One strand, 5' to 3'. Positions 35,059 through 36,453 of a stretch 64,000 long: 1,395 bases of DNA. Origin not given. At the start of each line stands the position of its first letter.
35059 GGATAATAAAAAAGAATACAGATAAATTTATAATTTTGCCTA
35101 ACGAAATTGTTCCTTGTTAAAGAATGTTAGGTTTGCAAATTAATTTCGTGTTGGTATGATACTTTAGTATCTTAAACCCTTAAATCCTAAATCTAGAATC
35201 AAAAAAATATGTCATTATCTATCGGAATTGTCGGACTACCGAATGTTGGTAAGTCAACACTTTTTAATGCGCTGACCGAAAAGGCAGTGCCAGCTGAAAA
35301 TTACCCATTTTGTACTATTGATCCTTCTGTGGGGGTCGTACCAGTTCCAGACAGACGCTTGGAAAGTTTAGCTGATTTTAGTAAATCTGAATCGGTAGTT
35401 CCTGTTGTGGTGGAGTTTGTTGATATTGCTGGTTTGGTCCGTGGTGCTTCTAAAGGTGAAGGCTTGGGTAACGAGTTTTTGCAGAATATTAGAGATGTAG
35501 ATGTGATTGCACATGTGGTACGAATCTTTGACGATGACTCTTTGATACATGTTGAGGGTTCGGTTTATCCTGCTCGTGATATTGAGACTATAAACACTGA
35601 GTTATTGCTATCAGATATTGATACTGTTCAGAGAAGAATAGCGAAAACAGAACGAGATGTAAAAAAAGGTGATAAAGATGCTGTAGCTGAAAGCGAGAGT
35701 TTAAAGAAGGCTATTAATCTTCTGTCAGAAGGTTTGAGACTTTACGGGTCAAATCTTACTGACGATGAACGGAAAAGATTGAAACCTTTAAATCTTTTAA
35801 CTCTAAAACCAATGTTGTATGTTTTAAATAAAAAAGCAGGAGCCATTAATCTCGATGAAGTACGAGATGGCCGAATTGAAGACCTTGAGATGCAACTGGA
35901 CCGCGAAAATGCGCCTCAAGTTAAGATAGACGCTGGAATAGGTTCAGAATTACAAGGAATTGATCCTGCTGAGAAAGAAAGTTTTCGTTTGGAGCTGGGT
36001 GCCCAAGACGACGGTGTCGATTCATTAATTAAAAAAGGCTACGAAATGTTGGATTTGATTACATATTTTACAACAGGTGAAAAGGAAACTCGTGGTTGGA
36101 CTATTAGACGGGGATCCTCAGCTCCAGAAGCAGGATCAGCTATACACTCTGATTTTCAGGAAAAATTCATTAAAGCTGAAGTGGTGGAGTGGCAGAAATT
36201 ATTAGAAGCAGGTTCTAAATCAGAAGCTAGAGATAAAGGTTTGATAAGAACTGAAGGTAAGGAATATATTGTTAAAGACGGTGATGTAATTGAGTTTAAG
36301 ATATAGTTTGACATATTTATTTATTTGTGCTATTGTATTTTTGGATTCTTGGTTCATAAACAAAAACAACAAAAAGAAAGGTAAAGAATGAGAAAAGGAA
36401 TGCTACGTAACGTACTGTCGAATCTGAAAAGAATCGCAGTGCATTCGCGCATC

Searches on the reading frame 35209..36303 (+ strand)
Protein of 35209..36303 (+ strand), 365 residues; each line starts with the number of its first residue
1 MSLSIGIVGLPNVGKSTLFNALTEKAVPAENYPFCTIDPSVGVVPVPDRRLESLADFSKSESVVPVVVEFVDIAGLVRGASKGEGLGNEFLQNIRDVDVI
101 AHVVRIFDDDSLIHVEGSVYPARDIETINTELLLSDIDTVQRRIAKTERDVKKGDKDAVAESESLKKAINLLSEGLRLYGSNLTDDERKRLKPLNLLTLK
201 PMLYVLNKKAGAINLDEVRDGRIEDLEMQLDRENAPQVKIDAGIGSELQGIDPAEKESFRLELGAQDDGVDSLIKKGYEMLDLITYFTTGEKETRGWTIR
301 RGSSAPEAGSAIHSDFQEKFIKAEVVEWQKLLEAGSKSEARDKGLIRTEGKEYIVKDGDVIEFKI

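Call 32: find_homologous_proteins(query=window:35209-36303:+)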
Query window:35209-36303:+ (365 aa): 8000 proteins with E <= 0.001 among 8000 candidates; the best 120 are listed.
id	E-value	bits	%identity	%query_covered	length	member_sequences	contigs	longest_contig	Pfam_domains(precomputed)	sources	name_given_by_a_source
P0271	9.0e-232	786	100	100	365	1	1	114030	PF01926.30,PF02421.25,PF06071.20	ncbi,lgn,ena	-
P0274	3.1e-151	522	65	100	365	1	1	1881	PF01926.30,PF02421.25,PF06071.20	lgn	-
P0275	3.5e-149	515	65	100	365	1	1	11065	PF01926.30,PF02421.25,PF06071.20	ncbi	-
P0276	1.1e-147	510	64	100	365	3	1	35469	PF01926.30,PF02421.25,PF06071.20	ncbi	-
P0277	1.7e-147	509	65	100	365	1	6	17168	PF01926.30,PF02421.25,PF06071.20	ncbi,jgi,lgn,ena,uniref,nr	ncbi:redox-regulated ATPase YchF [Candidatus Campbellbacteria bacterium CG22_combo_CG10-13_8_21_14_a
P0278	4.6e-147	508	65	100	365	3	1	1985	PF01926.30,PF02421.25,PF06071.20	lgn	-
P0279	1.8e-146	506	65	100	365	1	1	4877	PF01926.30,PF02421.25,PF06071.20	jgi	jgi:hypothetical protein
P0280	6.2e-146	504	63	100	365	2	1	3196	PF01926.30,PF02421.25,PF06071.20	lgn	-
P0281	9.4e-146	504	63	100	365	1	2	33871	PF01926.30,PF02421.25,PF06071.20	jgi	jgi:ribosome-binding ATPase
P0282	2.5e-145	502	63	100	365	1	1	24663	PF01926.30,PF02421.25,PF06071.20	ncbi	-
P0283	2.7e-145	502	64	100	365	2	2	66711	PF01926.30,PF02421.25,PF06071.20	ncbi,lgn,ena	-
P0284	2.8e-145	502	65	100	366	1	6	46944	PF01926.30,PF02421.25,PF06071.20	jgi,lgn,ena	-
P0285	3.4e-145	502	64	100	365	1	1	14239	PF01926.30,PF02421.25,PF06071.20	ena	-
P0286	8.2e-145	500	65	100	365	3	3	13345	PF01926.30,PF02421.25,PF06071.20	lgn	-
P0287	9.4e-145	500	63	100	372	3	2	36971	PF01926.30,PF02421.25,PF06071.20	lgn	-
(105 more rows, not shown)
